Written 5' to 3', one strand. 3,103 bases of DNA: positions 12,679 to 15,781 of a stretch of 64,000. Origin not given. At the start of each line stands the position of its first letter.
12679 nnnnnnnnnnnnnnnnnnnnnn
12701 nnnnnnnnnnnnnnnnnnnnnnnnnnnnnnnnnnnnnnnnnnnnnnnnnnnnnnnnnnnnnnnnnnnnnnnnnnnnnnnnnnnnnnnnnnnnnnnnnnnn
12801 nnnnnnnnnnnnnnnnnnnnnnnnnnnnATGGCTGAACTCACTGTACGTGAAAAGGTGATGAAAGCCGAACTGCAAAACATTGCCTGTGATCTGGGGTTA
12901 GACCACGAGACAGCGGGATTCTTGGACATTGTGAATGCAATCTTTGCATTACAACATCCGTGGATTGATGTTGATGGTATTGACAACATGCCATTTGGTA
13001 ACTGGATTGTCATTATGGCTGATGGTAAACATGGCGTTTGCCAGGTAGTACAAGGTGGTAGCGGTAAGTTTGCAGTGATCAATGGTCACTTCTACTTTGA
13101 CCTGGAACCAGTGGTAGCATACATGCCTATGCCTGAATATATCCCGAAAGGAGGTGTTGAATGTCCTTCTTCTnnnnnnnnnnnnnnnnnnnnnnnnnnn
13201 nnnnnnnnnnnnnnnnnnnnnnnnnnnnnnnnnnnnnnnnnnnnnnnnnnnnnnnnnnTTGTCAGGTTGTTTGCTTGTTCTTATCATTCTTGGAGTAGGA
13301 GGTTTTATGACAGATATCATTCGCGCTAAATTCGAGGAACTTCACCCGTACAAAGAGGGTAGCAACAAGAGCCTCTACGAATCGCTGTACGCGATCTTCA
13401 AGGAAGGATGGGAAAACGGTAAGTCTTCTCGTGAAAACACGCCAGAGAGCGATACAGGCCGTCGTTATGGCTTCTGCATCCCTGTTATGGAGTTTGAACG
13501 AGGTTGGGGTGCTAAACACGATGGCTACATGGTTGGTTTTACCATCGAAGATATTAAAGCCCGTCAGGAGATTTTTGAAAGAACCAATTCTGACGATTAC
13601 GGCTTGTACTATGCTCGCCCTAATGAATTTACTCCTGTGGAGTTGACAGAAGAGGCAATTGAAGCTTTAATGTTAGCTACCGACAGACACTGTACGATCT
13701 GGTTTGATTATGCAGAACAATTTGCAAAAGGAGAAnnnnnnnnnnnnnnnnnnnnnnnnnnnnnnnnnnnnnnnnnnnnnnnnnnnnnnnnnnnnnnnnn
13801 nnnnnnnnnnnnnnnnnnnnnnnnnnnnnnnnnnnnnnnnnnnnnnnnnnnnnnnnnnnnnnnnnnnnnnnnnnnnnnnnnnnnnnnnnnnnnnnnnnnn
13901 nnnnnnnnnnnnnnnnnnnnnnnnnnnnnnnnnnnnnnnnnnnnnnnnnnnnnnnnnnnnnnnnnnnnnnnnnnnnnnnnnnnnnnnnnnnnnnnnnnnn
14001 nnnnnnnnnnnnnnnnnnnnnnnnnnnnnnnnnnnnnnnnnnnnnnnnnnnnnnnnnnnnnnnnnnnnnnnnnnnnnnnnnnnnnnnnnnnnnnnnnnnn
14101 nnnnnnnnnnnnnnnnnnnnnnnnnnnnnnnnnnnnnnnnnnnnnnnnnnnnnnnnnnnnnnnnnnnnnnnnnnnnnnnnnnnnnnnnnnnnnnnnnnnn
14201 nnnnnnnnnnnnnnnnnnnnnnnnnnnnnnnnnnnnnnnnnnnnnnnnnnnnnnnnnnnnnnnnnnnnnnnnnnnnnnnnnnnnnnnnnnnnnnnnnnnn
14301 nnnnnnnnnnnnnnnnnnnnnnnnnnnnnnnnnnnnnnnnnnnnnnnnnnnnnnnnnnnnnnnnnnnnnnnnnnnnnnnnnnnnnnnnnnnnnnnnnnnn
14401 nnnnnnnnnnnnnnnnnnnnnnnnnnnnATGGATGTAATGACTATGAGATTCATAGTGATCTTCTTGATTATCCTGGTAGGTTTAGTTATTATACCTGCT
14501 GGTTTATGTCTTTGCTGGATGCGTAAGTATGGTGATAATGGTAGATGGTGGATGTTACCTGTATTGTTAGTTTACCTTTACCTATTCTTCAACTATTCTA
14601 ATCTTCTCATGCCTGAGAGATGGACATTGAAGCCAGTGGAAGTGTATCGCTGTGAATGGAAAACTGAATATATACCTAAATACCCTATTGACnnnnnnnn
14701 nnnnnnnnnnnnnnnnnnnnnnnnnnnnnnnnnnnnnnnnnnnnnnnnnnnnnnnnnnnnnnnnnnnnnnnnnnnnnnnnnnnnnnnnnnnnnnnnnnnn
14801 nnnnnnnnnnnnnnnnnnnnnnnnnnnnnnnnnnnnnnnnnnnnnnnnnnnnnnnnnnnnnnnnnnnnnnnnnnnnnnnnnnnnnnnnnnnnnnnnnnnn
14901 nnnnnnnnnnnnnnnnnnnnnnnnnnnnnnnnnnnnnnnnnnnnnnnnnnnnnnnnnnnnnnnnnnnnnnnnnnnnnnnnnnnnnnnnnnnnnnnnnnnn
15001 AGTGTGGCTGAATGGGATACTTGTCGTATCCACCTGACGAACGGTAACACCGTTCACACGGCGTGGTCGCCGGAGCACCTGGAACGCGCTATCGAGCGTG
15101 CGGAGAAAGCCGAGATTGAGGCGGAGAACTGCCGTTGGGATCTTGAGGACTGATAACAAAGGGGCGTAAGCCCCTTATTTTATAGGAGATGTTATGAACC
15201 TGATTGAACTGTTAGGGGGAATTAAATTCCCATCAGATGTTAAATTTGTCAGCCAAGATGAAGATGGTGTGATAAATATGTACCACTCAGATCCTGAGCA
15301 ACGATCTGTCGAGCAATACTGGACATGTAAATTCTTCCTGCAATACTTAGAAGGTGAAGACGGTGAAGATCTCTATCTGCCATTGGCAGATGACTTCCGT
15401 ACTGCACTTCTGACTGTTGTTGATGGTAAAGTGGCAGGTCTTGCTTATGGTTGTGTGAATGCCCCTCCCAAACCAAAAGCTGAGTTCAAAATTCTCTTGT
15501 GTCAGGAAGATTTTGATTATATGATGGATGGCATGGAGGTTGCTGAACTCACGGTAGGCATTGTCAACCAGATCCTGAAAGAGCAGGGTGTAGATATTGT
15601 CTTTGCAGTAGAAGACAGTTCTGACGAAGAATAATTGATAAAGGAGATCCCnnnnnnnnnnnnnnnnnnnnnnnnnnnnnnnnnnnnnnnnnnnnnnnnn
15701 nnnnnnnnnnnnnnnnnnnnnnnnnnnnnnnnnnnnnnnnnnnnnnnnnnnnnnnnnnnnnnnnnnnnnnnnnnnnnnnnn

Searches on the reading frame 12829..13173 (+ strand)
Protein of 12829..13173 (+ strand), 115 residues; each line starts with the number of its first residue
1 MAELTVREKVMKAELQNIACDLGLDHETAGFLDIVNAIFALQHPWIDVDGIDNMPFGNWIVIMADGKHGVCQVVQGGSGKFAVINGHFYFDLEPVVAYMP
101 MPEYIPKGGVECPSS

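Call 42: search_protein_families(library=phrogs, proteins=[window:12829-13173:+], max_evalue=0.001)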
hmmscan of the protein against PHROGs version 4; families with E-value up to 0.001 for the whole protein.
window:12829-13173:+ (115 aa): 1 family
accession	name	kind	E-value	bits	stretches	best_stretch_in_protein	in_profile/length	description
phrog_7252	-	unknown function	2.2e-30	105.3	1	43-105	3-65/71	-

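Call 67: search_protein_families(library=pfam, proteins=[window:12829-13173:+], max_evalue=0.01)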
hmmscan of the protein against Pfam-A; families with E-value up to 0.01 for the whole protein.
window:12829-13173:+ (115 aa): 0 families

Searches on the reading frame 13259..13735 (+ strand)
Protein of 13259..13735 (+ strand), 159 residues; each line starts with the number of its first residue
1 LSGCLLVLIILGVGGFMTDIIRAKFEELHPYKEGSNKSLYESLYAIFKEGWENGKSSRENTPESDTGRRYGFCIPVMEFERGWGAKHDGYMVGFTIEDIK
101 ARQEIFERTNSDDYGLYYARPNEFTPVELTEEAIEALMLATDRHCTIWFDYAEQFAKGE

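Call 42: search_protein_families(library=phrogs, proteins=[window:13259-13735:+], max_evalue=0.001)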
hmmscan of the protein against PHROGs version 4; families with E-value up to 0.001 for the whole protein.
window:13259-13735:+ (159 aa): 2 families
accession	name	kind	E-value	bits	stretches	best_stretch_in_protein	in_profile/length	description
phrog_25627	-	unknown function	1e-37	130.4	1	17-159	1-142/142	-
phrog_11243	-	unknown function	1.8e-07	32.5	1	72-138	10-75/93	-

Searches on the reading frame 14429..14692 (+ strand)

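Call 42: search_protein_families(library=phrogs, proteins=[window:14429-14692:+], max_evalue=0.001)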
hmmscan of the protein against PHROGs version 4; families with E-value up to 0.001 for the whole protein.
window:14429-14692:+ (88 aa): 1 family
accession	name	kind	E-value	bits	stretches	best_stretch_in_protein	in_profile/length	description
phrog_18381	-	unknown function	1.7e-07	32.8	1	4-86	6-87/90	-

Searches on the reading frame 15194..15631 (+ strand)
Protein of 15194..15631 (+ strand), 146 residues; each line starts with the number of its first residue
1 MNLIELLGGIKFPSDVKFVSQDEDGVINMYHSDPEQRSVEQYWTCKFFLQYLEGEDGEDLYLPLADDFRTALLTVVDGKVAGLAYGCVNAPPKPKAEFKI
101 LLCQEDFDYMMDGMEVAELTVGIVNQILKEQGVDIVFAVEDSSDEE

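Call 42: search_protein_families(library=phrogs, proteins=[window:15194-15631:+], max_evalue=0.001)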
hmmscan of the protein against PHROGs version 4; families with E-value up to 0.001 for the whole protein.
window:15194-15631:+ (146 aa): 1 family
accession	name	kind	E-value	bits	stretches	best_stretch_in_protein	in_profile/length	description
phrog_25671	-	unknown function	1e-06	29.9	1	99-146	6-53/89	-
